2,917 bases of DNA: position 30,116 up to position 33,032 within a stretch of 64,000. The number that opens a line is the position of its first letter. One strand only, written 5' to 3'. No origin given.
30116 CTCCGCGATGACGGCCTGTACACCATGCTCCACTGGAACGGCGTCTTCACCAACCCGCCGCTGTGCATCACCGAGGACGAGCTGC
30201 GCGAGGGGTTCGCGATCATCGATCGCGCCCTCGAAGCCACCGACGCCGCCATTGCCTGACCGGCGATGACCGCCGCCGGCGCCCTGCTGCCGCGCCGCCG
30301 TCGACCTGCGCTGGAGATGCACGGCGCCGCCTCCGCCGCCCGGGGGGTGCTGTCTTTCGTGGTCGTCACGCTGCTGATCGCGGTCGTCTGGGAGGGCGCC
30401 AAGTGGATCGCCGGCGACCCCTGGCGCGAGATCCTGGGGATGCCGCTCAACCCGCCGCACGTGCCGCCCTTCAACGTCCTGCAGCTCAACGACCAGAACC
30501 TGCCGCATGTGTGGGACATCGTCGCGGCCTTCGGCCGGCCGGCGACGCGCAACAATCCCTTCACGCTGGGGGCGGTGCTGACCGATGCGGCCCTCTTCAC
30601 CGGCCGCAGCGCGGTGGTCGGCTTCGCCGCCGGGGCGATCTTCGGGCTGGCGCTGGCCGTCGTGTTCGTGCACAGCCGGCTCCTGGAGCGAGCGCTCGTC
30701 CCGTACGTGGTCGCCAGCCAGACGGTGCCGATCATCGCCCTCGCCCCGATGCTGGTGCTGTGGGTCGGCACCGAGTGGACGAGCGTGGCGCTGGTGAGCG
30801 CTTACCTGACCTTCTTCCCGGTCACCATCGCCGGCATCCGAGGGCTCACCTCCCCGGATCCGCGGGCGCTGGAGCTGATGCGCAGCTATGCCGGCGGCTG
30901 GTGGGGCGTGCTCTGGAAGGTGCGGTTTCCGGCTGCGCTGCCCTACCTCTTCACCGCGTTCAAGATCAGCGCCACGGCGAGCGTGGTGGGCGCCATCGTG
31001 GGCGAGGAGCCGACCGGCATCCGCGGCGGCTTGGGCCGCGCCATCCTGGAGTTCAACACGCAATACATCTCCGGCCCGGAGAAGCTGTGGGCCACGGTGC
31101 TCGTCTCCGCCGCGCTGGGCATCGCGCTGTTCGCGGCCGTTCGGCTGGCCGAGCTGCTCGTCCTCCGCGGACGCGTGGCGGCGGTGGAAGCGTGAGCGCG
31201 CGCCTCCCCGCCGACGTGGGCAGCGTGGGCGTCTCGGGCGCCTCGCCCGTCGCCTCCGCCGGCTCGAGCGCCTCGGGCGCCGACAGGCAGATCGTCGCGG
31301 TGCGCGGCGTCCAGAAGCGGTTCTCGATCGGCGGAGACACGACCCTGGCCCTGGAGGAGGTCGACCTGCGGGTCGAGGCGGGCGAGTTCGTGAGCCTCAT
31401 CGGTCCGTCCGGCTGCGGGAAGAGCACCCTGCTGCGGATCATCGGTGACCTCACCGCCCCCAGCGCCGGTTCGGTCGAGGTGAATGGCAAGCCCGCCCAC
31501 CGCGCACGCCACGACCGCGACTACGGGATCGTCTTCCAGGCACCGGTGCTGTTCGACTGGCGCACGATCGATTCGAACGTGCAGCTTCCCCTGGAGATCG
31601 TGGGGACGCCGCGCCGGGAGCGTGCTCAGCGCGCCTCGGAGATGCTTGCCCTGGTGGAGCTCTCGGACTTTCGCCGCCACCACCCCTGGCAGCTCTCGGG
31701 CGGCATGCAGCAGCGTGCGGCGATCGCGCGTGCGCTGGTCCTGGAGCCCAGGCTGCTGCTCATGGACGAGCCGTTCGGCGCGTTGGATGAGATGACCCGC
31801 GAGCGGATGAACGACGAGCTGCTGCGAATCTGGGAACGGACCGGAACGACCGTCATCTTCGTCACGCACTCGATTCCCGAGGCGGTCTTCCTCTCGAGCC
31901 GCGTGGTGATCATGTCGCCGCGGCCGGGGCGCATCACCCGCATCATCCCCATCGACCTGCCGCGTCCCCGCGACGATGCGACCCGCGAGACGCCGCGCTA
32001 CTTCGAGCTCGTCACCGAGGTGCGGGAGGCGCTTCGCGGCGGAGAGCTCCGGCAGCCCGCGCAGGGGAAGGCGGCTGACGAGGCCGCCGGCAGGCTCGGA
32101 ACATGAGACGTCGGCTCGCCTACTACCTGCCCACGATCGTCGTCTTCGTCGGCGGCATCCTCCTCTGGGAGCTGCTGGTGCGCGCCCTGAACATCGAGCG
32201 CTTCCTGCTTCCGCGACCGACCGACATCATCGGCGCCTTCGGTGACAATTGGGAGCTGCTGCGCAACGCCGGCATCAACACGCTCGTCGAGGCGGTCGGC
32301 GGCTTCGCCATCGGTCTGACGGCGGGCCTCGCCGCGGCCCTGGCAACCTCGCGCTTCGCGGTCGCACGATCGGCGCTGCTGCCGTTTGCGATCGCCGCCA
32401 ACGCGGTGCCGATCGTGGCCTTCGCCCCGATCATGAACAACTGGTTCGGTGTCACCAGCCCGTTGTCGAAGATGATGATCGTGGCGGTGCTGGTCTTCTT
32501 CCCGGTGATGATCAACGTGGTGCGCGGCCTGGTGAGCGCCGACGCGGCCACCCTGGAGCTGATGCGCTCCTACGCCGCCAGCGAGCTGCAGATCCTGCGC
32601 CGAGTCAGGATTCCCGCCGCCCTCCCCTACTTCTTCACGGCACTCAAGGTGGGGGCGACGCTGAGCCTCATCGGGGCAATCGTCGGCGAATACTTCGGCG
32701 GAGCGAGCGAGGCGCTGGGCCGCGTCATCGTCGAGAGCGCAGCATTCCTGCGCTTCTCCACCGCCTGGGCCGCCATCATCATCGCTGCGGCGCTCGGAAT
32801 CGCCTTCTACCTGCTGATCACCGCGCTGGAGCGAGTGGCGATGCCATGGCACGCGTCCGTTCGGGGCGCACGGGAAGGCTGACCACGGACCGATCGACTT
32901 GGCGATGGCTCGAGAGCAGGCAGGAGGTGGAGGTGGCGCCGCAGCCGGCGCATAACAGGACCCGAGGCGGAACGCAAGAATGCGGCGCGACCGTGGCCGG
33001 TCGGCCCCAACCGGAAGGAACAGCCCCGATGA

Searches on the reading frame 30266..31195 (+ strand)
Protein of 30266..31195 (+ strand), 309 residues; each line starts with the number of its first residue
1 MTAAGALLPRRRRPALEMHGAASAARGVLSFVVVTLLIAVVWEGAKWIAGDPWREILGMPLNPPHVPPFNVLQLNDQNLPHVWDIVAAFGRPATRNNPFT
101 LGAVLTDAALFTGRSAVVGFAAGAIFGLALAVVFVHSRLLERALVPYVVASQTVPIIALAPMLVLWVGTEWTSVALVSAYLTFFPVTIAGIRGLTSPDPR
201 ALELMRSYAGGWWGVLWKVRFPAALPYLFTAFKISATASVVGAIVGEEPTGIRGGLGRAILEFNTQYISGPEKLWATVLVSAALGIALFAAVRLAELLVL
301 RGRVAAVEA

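Call 46: search_protein_families(library=pfam, proteins=[window:30266-31195:+], max_evalue=0.00001)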
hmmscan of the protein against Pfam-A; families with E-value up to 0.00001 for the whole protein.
window:30266-31195:+ (309 aa): 1 family
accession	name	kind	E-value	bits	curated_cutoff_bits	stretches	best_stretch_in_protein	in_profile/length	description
PF00528.27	BPD_transp_1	-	1.1e-20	74.6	26.4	1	123-294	1-177/184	Binding-protein-dependent transport system inner membrane component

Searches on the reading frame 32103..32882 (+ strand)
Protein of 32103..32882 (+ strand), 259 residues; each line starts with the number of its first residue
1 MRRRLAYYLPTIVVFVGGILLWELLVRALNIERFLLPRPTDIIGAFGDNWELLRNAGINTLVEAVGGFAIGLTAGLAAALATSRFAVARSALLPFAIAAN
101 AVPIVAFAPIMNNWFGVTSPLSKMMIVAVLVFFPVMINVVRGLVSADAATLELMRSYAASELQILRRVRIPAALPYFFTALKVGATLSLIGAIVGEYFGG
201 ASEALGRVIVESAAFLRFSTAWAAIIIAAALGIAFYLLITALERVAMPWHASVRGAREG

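Call 46: search_protein_families(library=pfam, proteins=[window:32103-32882:+], max_evalue=0.00001)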
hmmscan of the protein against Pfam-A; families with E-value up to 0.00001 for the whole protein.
window:32103-32882:+ (259 aa): 1 family
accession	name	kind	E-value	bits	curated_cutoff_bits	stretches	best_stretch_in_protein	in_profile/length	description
PF00528.27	BPD_transp_1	-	2.1e-22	80.2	26.4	1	71-244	1-180/184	Binding-protein-dependent transport system inner membrane component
